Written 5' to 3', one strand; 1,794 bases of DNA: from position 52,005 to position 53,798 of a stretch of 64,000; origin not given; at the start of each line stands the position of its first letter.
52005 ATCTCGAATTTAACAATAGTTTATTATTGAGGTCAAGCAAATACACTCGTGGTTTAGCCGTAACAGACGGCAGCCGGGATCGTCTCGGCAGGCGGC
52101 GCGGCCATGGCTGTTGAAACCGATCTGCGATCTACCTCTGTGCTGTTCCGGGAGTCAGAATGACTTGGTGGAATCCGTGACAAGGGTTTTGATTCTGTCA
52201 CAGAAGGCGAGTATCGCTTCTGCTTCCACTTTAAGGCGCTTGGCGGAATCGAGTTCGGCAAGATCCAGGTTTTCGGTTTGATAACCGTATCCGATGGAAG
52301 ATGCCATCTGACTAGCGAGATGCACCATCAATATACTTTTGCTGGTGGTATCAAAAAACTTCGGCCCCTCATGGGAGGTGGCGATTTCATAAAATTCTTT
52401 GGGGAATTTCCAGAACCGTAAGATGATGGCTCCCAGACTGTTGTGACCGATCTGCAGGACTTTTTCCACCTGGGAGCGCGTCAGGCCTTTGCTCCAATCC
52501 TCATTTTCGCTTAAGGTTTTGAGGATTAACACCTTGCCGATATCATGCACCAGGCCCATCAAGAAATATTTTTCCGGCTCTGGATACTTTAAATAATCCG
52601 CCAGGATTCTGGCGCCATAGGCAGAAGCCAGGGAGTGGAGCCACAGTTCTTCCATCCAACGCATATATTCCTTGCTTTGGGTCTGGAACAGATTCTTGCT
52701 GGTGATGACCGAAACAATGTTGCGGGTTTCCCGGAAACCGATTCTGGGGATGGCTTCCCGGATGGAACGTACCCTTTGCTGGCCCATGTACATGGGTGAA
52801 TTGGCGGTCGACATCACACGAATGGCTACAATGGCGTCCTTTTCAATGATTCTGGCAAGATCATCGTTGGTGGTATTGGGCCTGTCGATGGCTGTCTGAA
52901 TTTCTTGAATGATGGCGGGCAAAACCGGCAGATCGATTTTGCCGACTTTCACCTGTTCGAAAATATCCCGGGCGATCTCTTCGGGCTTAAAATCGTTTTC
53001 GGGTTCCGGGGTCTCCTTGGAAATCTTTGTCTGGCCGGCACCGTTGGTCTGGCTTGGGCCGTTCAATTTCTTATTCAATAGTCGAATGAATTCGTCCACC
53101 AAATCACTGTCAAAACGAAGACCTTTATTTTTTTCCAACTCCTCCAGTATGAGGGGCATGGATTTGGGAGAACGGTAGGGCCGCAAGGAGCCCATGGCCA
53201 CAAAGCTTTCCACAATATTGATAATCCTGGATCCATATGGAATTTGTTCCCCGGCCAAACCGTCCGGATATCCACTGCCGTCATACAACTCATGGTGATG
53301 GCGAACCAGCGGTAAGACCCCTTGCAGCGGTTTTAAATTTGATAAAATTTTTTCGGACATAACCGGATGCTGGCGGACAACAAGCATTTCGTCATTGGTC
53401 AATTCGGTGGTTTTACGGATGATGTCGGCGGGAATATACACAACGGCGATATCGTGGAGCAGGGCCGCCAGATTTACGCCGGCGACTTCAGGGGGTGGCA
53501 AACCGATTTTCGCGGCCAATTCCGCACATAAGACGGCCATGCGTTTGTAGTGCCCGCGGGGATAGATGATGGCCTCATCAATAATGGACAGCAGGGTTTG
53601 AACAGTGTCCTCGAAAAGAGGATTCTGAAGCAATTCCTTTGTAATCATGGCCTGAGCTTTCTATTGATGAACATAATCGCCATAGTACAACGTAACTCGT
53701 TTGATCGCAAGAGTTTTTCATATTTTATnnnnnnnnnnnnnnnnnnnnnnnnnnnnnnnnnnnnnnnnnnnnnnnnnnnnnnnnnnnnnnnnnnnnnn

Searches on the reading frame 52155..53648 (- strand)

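Call 28: search_protein_families(library=ncbifam, proteins=[window:52155-53648:-])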
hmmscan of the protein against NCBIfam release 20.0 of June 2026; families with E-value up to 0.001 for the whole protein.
window:52155-53648:- (497 aa): 2 families
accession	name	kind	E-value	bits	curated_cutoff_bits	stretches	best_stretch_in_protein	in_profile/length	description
NF053512.1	nitric_RR_NosR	exception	1.4e-37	129.7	400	1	12-200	174-363/422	response regulator c-di-GMP phosphodiesterase, NosR family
TIGR00277.1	HDIG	domain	2.9e-12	46.3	27.6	1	336-428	6-83/84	HDIG domain-containing metalloprotein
